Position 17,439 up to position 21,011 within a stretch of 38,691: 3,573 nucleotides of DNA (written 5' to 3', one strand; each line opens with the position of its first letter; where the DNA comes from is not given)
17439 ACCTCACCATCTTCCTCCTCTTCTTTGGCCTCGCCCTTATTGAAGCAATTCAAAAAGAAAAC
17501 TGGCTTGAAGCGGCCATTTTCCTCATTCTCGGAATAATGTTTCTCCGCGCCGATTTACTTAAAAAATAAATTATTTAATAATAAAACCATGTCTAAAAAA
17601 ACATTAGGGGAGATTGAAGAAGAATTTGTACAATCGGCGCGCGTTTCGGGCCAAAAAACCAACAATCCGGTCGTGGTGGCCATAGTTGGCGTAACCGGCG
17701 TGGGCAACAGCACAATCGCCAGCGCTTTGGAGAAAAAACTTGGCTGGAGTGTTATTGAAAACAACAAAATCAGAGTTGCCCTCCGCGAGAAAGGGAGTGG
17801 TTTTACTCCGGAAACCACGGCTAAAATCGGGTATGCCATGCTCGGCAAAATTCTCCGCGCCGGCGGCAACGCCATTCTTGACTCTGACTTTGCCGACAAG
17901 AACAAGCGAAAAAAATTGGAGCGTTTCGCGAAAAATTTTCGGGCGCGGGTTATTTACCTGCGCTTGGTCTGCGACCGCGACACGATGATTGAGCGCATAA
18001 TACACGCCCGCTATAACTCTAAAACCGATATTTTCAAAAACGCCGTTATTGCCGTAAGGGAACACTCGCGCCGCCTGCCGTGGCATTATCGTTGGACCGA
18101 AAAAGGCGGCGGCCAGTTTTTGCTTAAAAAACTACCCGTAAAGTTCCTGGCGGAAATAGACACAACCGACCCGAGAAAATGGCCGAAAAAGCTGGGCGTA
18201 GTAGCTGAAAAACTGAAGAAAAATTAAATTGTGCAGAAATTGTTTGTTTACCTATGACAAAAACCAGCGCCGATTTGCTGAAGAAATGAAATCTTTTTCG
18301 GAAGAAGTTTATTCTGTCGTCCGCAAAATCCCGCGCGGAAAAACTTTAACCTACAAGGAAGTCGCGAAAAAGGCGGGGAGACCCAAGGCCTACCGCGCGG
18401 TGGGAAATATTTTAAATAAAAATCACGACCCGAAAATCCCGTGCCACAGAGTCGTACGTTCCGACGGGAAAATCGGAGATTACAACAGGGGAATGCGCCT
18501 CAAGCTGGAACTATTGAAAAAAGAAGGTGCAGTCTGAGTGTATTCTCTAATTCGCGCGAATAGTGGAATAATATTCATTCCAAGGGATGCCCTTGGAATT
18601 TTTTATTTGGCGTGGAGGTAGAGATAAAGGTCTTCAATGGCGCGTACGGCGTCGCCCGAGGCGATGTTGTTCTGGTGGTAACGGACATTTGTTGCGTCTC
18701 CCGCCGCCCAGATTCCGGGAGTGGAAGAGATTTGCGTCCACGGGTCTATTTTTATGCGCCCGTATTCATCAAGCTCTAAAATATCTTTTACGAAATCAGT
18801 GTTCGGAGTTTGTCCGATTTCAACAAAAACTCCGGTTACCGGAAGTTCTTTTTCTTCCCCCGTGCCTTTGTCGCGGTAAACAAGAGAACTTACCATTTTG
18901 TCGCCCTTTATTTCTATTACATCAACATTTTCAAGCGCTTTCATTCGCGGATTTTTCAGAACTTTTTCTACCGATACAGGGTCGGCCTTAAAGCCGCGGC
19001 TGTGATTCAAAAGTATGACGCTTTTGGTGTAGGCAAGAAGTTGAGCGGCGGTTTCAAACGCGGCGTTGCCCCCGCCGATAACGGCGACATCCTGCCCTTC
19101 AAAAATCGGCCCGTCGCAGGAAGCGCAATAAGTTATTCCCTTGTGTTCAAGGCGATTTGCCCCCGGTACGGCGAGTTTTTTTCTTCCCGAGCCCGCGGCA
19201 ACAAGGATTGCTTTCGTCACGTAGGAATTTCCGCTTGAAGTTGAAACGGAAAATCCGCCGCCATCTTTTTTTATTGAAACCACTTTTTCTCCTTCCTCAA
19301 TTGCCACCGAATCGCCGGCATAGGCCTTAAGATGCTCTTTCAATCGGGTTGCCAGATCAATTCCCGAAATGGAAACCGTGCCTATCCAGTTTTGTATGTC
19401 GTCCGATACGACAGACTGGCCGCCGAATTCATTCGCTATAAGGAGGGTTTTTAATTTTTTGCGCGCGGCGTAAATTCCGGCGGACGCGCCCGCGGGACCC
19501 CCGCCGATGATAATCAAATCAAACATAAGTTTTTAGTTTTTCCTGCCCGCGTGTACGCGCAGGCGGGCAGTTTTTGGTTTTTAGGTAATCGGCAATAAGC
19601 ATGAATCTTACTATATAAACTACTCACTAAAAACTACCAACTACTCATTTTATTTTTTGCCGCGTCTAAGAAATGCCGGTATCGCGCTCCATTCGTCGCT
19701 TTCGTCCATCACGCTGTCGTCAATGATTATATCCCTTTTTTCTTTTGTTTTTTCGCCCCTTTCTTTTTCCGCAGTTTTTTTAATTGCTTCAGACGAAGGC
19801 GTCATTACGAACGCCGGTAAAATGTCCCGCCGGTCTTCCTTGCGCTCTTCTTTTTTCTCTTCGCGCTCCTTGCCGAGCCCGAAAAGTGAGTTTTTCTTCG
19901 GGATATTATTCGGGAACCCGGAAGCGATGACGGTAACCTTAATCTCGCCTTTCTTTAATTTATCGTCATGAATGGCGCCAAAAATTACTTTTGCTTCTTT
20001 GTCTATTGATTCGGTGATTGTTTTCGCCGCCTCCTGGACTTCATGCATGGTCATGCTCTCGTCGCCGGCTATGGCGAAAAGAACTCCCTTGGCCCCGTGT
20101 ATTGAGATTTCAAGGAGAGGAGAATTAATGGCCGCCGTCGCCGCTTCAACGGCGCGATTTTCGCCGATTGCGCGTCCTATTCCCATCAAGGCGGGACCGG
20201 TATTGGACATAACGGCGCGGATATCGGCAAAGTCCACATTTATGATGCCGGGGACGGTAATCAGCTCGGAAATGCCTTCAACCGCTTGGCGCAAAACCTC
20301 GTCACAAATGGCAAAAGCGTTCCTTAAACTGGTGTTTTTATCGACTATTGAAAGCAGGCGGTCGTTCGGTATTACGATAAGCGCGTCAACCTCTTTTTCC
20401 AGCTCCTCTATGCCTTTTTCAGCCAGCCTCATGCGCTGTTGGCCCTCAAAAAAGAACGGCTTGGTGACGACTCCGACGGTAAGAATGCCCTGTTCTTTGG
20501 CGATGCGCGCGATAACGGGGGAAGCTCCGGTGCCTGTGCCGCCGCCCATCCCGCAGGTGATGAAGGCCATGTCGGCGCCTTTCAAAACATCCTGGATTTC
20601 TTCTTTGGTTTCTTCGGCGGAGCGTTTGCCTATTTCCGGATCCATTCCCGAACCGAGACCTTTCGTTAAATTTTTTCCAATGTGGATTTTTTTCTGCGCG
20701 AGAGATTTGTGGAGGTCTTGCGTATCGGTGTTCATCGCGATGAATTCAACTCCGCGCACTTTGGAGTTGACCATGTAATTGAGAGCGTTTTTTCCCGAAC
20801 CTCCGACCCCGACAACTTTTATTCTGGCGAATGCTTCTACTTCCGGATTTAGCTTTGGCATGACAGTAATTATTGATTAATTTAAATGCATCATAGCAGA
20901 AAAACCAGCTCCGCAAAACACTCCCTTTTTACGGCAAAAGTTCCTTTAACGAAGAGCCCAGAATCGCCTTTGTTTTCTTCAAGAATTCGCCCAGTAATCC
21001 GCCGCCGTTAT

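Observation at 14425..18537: Low-GC accessory block next to the tRNA cluster: KAP-family NTPase plus uncharacterised neighbours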

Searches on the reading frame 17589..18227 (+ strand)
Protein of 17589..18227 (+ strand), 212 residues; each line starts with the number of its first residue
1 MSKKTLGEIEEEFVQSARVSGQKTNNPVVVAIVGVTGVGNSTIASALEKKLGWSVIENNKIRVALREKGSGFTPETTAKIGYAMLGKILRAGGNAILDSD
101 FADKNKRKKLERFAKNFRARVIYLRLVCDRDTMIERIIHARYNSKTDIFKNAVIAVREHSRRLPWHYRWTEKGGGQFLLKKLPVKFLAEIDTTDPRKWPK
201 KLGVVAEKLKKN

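Call 4: search_protein_families(library=pfam, proteins=[window:17589-18227:+], max_evalue=0.01)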
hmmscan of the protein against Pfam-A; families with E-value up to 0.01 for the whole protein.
window:17589-18227:+ (212 aa): 6 families
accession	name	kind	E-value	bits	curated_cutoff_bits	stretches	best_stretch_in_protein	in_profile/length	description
PF13671.12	AAA_33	-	2.1e-12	48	27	1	29-147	1-124/143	AAA domain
PF01591.24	6PF2K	-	6.9e-07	29.3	27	1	92-163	97-169/223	6-phosphofructo-2-kinase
PF06414.18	Zeta_toxin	-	8.2e-05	22.6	22.3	1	23-143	12-145/199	Zeta toxin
PF13238.12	AAA_18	-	0.00087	20.2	29.4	0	30-146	1-117/128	AAA domain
PF13207.12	AAA_17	-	0.0017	19.1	27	0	33-141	1-123/136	AAA domain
PF13189.12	Cytidylate_kin2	-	0.0097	16.5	28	0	29-91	1-62/176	Cytidylate kinase-like family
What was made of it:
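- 17589..18227 (+): 212-aa AAA_33 / zeta-toxin-like P-loop kinase fold protein. Its Walker A reads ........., with Asn in place of the catalytic Lys. Its composition is core-like. Pfam AAA_33 E 2e-12 and Zeta_toxin 22.6 bits (call 4).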

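Call 5: search_protein_families(library=padloc, proteins=[window:17589-18227:+], max_evalue=0.01)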
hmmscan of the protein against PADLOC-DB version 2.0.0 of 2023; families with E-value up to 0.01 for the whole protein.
window:17589-18227:+ (212 aa): 1 family
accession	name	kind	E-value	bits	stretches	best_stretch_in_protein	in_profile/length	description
PDLC02373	dCTPase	-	0.0029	14.5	1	21-119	148-218/630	-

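Call 6: search_protein_families(library=ncbifam, proteins=[window:17589-18227:+], max_evalue=0.01)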
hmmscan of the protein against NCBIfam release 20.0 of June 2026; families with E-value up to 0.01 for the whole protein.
window:17589-18227:+ (212 aa): 11 families
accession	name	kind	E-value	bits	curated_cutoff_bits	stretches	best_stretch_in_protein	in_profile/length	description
NF003259.0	PRK04220.1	equivalog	7.2e-06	25.6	343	1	22-67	87-133/306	2-phosphoglycerate kinase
NF008994.0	PRK12337.1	equivalog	2.4e-05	23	603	1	22-67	257-303/492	2-phosphoglycerate kinase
NF005252.0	PRK06762.1-3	equivalog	0.00038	20.3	258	1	24-126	8-113/189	hypothetical protein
TIGR04075.1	bacter_Pnkp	equivalog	0.00041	18.6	750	1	28-173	9-147/851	polynucleotide kinase-phosphatase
NF040667.1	hom_kin_desulfo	exception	0.0008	19.3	197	1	30-60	3-33/163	homoserine kinase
NF003013.0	PRK03846.1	subfamily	0.001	18.8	163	1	14-51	15-52/202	adenylyl-sulfate kinase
TIGR00152.1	TIGR00152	equivalog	0.0015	18.4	65.55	1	29-115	1-87/188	dephospho-CoA kinase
NF003012.0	PRK03839.1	equivalog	0.002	18.1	152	1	29-61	2-34/180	putative kinase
NF008995.0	PRK12338.1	equivalog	0.0041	16.6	434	1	26-66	3-44/319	hypothetical protein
NF004035.0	PRK05506.1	subfamily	0.007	14.7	715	1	14-52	447-485/632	bifunctional sulfate adenylyltransferase subunit 1/adenylylsulfate kinase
TIGR00455.1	apsK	equivalog_domain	0.0075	15.9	138.7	1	22-54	13-45/184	adenylyl-sulfate kinase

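Call 70: search_protein_families(library=phrogs, proteins=[window:17589-18227:+], max_evalue=0.01)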
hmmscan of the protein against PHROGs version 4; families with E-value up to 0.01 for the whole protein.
window:17589-18227:+ (212 aa): 5 families
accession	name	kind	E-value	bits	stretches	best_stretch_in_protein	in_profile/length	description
phrog_505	-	other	0.00018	22.1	1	29-139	4-122/295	polynucleotide kinase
phrog_2071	-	other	0.00021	22.2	1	23-158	12-124/282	ATPase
phrog_761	-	other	0.00044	21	1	27-138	19-153/362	thymidylate kinase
phrog_6931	-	unknown function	0.001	19.3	1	20-138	178-306/343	-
phrog_800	-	head and packaging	0.0094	15.6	1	11-58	17-64/511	terminase small subunit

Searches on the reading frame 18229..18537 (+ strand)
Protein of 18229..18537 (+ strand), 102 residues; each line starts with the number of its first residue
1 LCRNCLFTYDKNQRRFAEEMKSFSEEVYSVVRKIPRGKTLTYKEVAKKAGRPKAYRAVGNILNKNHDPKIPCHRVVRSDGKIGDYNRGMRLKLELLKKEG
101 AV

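Call 4: search_protein_families(library=pfam, proteins=[window:18229-18537:+], max_evalue=0.01)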
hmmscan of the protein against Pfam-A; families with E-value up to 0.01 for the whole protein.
window:18229-18537:+ (102 aa): 1 family
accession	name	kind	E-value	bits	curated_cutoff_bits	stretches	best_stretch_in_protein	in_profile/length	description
PF01035.26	DNA_binding_1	-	2.5e-30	104.6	27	1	23-101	2-81/81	6-O-methylguanine DNA methyltransferase, DNA binding domain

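Call 5: search_protein_families(library=padloc, proteins=[window:18229-18537:+], max_evalue=0.01)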
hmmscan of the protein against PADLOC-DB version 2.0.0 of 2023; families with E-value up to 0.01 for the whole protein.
window:18229-18537:+ (102 aa): 0 families

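Call 6: search_protein_families(library=ncbifam, proteins=[window:18229-18537:+], max_evalue=0.01)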
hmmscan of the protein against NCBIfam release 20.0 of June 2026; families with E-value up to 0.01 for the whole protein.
window:18229-18537:+ (102 aa): 5 families
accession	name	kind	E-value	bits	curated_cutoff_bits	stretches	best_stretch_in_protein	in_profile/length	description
TIGR00589.1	ogt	superfamily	2.2e-24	85.3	46.4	1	22-99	2-80/80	methylated-DNA--[protein]-cysteine S-methyltransferase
NF011964.0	PRK15435.1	equivalog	4e-17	62.3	345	1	22-100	270-349/354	bifunctional DNA-binding transcriptional regulator/O6-methylguanine-DNA methyltransferase Ada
NF007626.0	PRK10286.1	equivalog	1.6e-13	51.1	192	1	21-100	87-167/171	methylated-DNA--[protein]-cysteine S-methyltransferase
NF041132.1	DNA_protcyst_Mta_Thcoc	equivalog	2.9e-11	43.5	250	1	19-100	89-169/169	methylated-DNA--protein-cysteine methyltransferase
NF003022.0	PRK03887.1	equivalog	3e-11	43.5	164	1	18-100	88-169/175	methylated-DNA--protein-cysteine methyltransferase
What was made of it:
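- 18229..18537 (+): Short stand-alone MGMT/Ogt C-terminal domain protein with a PCHRV active site. The true start is probably internal, because relatives have 82-86 aa. It is a vertically inherited neighbour of trxB, not cargo. DNA_binding_1 E 2.5e-30 and TIGR00589 (calls 4, 6).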

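Call 70: search_protein_families(library=phrogs, proteins=[window:18229-18537:+], max_evalue=0.01)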
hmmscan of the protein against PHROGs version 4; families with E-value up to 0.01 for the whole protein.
window:18229-18537:+ (102 aa): 1 family
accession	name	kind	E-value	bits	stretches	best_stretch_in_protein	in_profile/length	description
phrog_34906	-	other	1.2e-12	49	1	20-100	78-164/179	DNA methyltransferase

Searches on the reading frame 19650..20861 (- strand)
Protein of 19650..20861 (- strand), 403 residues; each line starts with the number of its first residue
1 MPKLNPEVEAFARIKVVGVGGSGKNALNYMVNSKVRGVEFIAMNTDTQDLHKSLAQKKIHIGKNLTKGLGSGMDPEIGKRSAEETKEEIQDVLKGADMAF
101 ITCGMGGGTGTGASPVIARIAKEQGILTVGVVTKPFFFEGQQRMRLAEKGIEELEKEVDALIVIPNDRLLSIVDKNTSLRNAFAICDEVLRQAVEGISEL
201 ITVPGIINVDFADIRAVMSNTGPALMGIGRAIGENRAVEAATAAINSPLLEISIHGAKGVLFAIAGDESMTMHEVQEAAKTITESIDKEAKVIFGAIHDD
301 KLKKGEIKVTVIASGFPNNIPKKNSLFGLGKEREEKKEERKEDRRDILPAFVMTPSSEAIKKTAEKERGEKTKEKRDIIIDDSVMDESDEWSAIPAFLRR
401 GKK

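Call 54: find_homologous_proteins(query=window:19650-20861:-, max_evalue=1e-50)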
Query window:19650-20861:- (403 aa): 8000 proteins with E <= 1e-50 among 8000 candidates; the best 120 are listed.
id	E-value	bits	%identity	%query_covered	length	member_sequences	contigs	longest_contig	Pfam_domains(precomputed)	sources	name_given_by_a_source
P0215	1.2e-254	862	100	100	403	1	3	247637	PF00091.32,PF12327.14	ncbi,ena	ncbi:MAG: cell division protein FtsZ [Patescibacteria group bacterium]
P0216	1.0e-233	793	90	100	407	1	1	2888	PF00091.32,PF12327.14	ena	-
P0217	1.4e-233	793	90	100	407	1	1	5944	PF00091.32,PF12327.14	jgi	-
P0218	1.6e-200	684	81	100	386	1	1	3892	PF00091.32,PF12327.14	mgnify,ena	mgnify:CR=1 FL=1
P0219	2.3e-198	677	80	100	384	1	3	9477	PF00091.32,PF12327.14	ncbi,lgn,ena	ncbi:MAG: cell division protein FtsZ [Patescibacteria group bacterium]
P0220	3.7e-196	670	76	100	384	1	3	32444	PF00091.32,PF12327.14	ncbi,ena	ncbi:MAG: cell division protein FtsZ [Patescibacteria group bacterium]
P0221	3.6e-192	657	77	100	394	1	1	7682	PF00091.32,PF12327.14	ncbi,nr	ncbi:cell division protein FtsZ [Candidatus Parcubacteria bacterium]|nr:cell division protein FtsZ [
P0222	8.3e-192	655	77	100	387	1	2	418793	PF00091.32,PF12327.14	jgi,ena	-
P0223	2.6e-190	651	76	100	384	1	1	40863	PF00091.32,PF12327.14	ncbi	-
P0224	6.0e-189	646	76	100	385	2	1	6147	PF00091.32,PF12327.14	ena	-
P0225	2.8e-188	644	77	100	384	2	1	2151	PF00091.32,PF12327.14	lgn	-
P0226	2.3e-184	631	76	99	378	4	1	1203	PF00091.32,PF12327.14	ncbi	ncbi:MAG: cell division protein FtsZ, partial [Patescibacteria group bacterium]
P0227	6.2e-184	630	73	100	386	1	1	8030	PF00091.32,PF12327.14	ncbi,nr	ncbi:MAG: cell division protein FtsZ [bacterium]|nr:cell division protein FtsZ [bacterium]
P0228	4.2e-180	617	71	100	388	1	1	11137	PF00091.32,PF12327.14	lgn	-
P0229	4.9e-177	607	73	100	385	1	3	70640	PF00091.32,PF12327.14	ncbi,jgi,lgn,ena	-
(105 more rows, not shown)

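Call 56: find_encoding_contigs(protein=P0222, flank=10000, max_places=1)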
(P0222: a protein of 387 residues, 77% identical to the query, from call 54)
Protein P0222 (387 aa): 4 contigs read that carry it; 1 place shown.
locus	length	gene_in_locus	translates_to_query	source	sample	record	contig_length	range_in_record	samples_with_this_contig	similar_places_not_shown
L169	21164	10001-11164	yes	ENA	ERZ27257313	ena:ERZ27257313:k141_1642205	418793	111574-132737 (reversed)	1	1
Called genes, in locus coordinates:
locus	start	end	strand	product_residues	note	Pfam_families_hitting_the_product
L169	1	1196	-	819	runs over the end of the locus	PF00521:DNA_topoisoIV, PF03989:DNA_gyraseA_C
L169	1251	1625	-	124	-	-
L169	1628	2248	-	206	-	PF13483:Lactamase_B_3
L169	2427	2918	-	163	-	-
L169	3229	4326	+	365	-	PF00575:S1 (weak), PF23459:S1_RRP5 (faint), PF21543:CvfB_2nd (faint), PF00575:S1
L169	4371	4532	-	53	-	-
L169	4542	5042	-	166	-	-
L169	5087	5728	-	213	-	PF01195:Pept_tRNA_hydro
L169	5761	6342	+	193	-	PF10502:Peptidase_S26, PF00717:Peptidase_S24 (weak)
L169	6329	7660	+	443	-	PF13393:tRNA-synt_His, PF00587:tRNA-synt_2b, PF03129:HGTP_anticodon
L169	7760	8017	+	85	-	-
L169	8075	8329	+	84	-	-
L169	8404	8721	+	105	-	PF02130:YbeY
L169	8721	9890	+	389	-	PF02491:SHS2_FTSA, PF11104:PilM_2, PF14450:FtsA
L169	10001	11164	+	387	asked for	PF00091:Tubulin, PF12327:FtsZ_C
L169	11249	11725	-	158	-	-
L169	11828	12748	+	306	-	PF00070:Pyr_redox (faint), PF00890:FAD_binding_2 (faint), PF01134:GIDA (faint), PF01266:DAO (faint), PF03486:HI0933_like (faint), PF07992:Pyr_redox_2, PF12831:FAD_oxidored (weak), PF13738:Pyr_redox_3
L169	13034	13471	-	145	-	PF01878:EVE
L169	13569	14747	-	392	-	PF05496:RuvB_N, PF00004:AAA, PF07728:AAA_5 (weak), PF13173:AAA_14 (weak), PF16193:AAA_assoc_2, PF12002:MgsA_C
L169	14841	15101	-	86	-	PF01035:DNA_binding_1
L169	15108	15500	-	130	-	PF07237:DUF1428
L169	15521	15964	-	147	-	-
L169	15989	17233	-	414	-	PF00890:FAD_binding_2, PF01134:GIDA (faint), PF03486:HI0933_like, PF07992:Pyr_redox_2, PF12831:FAD_oxidored, PF13738:Pyr_redox_3 (faint), PF22780:HI0933_like_1st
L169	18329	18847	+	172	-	-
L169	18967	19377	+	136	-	PF08570:DUF1761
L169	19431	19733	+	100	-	PF01741:MscL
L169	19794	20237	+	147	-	PF00856:SET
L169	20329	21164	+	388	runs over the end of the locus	PF00814:TsaD, PF22521:HypF_C_2 (weak)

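Call 57: find_encoding_contigs(protein=P0220, flank=10000, max_places=1)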
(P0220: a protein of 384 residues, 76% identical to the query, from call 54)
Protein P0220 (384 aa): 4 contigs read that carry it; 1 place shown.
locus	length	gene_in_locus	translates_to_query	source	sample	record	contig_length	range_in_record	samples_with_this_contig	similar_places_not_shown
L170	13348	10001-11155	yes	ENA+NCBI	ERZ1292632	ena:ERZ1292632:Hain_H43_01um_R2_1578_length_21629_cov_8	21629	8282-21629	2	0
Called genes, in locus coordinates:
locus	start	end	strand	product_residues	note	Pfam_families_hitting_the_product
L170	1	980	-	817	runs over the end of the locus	PF00521:DNA_topoisoIV, PF03989:DNA_gyraseA_C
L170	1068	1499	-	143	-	-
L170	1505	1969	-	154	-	PF13483:Lactamase_B_3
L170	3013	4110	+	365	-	PF21543:CvfB_2nd (faint), PF00575:S1 (weak), PF23459:S1_RRP5 (faint), PF00575:S1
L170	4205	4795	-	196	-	PF01195:Pept_tRNA_hydro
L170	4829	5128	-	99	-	-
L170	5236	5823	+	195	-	PF10502:Peptidase_S26, PF00717:Peptidase_S24 (weak)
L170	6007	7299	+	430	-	PF13393:tRNA-synt_His, PF00587:tRNA-synt_2b, PF13393:tRNA-synt_His, PF03129:HGTP_anticodon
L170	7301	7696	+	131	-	PF14078:DUF4259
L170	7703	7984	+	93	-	-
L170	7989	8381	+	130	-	PF02130:YbeY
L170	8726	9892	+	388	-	PF06723:MreB_Mbl (faint), PF02491:SHS2_FTSA, PF11104:PilM_2, PF14450:FtsA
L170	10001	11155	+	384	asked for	PF00091:Tubulin, PF12327:FtsZ_C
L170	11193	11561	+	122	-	PF05635:23S_rRNA_IVP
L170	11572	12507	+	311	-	PF00890:FAD_binding_2 (faint), PF01134:GIDA (faint), PF01266:DAO (faint), PF03486:HI0933_like (faint), PF07992:Pyr_redox_2, PF12831:FAD_oxidored (faint), PF13738:Pyr_redox_3, PF00070:Pyr_redox (weak), +1 more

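Call 58: find_encoding_contigs(protein=P0217, flank=10000, max_places=1)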
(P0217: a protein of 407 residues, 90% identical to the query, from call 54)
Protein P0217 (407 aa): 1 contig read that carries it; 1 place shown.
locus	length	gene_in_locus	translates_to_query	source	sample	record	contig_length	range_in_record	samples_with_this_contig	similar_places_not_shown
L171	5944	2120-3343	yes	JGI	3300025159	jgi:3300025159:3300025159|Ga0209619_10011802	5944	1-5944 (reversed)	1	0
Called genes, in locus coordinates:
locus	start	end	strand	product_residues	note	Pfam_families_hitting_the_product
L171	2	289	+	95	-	?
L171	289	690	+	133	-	PF02130:YbeY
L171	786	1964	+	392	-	PF02491:SHS2_FTSA, PF11104:PilM_2, PF14450:FtsA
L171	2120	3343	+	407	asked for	PF00091:Tubulin, PF12327:FtsZ_C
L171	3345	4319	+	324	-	PF00070:Pyr_redox (faint), PF00890:FAD_binding_2 (faint), PF01134:GIDA (faint), PF01266:DAO (faint), PF03486:HI0933_like (faint), PF07992:Pyr_redox_2, PF12831:FAD_oxidored (weak), PF13738:Pyr_redox_3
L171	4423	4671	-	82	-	PF01035:DNA_binding_1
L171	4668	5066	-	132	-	PF13650:Asp_protease_2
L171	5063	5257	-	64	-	-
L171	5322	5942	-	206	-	?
